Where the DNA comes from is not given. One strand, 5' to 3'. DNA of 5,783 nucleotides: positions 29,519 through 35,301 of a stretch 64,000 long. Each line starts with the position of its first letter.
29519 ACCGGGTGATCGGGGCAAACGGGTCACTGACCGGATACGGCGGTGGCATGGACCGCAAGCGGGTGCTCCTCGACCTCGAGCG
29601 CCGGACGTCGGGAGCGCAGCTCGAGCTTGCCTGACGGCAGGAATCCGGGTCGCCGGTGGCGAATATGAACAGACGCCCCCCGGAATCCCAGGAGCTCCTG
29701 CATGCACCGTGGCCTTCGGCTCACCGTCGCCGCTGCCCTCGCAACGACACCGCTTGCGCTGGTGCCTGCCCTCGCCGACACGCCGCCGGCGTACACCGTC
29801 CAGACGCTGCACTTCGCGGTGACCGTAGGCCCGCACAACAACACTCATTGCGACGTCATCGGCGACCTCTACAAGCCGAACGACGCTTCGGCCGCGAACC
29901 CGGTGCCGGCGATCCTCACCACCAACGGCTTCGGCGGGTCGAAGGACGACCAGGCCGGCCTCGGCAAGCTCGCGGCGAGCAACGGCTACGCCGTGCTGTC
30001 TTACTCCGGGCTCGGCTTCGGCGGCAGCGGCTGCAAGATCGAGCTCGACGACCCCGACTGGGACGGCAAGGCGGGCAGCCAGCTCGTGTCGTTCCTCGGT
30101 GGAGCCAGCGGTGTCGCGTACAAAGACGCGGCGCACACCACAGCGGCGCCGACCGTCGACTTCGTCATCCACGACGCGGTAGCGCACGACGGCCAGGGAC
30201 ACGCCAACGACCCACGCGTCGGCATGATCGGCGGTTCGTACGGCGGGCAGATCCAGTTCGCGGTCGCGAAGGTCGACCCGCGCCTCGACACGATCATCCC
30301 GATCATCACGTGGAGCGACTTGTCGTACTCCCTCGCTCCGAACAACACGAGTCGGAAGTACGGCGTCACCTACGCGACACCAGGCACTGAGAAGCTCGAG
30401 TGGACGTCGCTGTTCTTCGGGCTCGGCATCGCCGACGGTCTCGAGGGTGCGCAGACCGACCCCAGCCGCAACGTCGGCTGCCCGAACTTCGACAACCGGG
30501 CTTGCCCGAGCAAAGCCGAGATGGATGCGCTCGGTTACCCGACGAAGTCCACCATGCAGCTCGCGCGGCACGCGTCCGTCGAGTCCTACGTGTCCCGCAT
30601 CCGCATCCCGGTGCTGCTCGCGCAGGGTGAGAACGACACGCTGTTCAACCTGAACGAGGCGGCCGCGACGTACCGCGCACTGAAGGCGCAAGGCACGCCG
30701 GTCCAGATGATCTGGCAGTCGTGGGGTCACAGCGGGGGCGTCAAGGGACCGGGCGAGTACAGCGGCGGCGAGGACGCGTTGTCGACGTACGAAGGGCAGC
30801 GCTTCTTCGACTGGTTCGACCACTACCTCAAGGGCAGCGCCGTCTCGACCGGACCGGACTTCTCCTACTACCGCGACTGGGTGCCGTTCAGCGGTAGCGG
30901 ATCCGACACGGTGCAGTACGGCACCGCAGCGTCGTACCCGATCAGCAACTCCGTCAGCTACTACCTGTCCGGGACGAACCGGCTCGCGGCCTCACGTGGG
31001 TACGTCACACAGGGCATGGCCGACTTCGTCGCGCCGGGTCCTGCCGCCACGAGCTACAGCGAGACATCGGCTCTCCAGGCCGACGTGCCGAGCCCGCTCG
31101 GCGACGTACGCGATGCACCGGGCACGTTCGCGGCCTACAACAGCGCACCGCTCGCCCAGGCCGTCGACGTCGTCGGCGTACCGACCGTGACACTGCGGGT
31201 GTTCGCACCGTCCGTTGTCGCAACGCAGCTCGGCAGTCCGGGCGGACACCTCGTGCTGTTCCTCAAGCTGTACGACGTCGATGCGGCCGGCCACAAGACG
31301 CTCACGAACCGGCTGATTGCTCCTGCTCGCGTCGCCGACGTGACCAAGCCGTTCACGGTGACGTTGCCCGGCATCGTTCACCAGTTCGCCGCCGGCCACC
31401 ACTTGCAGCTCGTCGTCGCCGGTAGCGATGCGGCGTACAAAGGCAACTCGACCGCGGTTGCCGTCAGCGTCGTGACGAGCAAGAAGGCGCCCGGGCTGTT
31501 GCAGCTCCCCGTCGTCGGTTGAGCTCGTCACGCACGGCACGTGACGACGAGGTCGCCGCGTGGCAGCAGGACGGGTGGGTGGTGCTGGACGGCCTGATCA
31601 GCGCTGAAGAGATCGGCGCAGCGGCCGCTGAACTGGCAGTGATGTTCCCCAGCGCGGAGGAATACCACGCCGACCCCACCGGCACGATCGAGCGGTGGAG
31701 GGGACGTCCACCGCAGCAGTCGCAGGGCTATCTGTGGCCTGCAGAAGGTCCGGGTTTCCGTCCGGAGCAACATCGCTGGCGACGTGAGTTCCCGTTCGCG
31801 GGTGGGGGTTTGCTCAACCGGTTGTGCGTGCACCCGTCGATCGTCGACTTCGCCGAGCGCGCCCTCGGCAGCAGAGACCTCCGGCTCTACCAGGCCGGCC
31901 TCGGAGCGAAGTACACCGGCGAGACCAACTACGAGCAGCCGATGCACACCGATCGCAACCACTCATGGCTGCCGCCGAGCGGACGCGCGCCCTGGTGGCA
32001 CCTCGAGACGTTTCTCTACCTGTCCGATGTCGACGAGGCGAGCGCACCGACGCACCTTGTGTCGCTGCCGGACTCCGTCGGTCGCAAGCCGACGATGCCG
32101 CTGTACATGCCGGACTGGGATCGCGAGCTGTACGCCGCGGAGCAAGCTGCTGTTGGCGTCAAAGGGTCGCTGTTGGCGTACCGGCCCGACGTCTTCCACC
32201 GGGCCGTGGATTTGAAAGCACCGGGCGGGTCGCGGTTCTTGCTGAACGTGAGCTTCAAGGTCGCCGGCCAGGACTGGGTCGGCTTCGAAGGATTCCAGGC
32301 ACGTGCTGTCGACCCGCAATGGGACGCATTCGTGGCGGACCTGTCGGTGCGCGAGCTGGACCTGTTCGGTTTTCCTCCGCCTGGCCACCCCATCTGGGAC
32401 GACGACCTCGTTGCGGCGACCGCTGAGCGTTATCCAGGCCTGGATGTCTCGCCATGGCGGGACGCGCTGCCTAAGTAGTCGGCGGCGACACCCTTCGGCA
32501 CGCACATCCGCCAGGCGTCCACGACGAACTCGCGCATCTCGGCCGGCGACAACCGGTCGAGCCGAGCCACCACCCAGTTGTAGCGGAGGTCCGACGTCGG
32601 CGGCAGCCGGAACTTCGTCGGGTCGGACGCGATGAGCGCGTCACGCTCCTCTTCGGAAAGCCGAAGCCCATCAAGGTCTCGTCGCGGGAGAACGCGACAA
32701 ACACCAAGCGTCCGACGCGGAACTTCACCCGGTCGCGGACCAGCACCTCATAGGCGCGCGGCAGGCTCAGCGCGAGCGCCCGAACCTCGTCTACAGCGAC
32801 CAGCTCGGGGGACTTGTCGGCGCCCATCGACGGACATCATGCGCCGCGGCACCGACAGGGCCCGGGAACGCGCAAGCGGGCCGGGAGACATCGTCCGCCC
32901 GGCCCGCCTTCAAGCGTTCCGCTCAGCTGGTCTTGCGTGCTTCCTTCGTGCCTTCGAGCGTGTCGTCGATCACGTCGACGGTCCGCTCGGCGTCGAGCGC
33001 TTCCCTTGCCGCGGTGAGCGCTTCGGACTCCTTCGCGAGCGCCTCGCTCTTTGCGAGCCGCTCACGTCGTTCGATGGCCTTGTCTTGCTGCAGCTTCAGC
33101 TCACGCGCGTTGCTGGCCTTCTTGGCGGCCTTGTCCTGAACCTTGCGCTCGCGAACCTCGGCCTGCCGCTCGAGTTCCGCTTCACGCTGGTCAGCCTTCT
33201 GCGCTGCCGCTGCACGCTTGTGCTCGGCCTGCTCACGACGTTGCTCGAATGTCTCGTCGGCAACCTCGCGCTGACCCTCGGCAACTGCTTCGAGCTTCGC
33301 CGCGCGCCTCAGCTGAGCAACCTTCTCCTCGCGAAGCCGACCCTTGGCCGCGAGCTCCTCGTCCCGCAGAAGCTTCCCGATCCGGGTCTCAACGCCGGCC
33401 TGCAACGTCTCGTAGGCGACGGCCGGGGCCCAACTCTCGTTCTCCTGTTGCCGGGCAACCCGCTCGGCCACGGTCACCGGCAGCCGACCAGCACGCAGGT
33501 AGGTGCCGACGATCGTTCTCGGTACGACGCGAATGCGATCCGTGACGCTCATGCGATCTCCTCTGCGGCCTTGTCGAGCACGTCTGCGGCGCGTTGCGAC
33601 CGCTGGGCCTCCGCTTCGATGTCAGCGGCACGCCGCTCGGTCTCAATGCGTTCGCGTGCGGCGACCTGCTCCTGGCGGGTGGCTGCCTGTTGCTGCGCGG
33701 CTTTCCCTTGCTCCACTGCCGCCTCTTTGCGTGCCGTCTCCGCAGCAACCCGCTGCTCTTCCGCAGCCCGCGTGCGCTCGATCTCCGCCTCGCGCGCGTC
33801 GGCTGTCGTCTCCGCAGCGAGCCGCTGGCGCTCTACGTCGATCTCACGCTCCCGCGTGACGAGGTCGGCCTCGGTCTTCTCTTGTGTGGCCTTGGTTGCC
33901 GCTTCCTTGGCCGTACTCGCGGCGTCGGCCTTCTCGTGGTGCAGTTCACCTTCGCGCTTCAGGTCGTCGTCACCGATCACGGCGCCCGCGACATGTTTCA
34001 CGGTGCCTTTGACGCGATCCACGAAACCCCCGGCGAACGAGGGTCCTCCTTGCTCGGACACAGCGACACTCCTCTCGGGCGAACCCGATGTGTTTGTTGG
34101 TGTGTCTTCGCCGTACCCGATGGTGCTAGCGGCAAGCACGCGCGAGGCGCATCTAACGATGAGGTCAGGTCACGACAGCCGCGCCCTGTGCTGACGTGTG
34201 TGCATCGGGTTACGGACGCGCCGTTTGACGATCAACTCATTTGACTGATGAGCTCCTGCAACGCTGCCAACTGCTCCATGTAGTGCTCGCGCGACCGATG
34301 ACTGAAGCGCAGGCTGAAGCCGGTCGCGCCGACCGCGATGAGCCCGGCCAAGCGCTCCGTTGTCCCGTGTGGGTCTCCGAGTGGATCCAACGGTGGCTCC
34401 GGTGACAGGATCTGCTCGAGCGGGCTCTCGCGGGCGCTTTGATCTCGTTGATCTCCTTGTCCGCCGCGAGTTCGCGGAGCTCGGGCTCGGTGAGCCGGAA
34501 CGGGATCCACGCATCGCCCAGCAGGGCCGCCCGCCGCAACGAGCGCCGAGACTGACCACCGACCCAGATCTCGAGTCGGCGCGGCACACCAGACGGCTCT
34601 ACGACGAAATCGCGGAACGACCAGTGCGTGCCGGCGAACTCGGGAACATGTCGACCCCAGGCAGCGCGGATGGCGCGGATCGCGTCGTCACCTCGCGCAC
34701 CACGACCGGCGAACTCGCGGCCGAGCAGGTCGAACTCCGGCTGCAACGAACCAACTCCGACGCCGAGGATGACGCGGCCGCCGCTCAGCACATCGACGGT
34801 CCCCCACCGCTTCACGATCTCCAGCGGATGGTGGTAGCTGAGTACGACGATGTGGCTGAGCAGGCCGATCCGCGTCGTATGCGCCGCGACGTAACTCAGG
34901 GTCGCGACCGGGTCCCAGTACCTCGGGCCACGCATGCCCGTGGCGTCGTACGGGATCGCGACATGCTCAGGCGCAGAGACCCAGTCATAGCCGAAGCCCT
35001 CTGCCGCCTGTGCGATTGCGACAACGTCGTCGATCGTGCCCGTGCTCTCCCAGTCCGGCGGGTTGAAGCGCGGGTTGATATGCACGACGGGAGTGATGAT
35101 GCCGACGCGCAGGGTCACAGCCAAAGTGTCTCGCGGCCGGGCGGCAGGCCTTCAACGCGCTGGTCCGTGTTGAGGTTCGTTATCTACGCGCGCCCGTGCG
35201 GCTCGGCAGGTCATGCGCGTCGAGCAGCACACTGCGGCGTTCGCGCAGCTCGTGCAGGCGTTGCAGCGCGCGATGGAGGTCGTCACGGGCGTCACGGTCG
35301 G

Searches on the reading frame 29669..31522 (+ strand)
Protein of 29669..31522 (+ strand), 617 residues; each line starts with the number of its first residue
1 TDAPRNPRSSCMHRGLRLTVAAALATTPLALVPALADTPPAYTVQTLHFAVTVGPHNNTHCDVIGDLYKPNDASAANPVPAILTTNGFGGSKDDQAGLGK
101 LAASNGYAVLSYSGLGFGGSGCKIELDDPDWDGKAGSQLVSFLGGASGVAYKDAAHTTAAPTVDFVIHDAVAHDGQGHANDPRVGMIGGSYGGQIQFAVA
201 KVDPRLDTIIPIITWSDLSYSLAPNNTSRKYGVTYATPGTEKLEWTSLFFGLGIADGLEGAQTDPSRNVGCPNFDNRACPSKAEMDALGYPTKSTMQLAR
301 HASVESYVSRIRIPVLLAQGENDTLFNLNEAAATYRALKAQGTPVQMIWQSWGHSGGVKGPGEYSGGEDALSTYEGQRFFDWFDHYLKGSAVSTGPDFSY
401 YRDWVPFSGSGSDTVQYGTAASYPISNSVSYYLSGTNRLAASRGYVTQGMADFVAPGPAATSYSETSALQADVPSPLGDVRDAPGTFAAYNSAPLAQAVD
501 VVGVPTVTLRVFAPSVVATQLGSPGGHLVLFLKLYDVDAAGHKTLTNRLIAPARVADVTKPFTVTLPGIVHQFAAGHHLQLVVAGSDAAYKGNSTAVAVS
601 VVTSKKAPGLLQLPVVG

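Call 45: search_protein_families(library=pfam, proteins=[window:29669-31522:+], max_evalue=0.0001)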
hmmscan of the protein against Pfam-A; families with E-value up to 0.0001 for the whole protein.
window:29669-31522:+ (617 aa): 4 families
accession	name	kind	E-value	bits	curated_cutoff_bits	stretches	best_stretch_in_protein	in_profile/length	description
PF02129.25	Peptidase_S15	-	1e-21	78.3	23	1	66-355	8-261/262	X-Pro dipeptidyl-peptidase (S15 family)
PF08530.16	PepX_C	-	3.8e-10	40.5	22.5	1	420-590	23-183/217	X-Pro dipeptidyl-peptidase C-terminal non-catalytic domain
PF00561.26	Abhydrolase_1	-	8e-07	29.4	25.8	0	80-203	1-90/245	alpha/beta hydrolase fold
PF00326.27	Peptidase_S9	-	1.8e-06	28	22.6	0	290-388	119-211/213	Prolyl oligopeptidase family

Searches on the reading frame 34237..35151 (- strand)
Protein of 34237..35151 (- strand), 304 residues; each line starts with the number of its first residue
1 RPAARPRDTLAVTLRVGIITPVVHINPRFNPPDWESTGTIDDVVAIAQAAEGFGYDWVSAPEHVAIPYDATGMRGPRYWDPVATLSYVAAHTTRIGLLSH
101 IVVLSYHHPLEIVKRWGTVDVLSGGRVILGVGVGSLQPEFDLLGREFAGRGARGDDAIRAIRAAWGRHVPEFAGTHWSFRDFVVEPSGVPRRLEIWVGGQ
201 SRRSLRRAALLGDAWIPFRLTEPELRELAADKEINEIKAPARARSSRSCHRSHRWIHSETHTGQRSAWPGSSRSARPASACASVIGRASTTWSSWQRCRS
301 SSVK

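Call 45: search_protein_families(library=pfam, proteins=[window:34237-35151:-], max_evalue=0.0001)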
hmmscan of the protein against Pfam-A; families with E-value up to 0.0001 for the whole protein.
window:34237-35151:- (304 aa): 1 family
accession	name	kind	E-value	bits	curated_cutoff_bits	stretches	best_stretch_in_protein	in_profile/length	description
PF00296.26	Bac_luciferase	-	4.2e-40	138.5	27.9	1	32-226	13-200/314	Luciferase-like monooxygenase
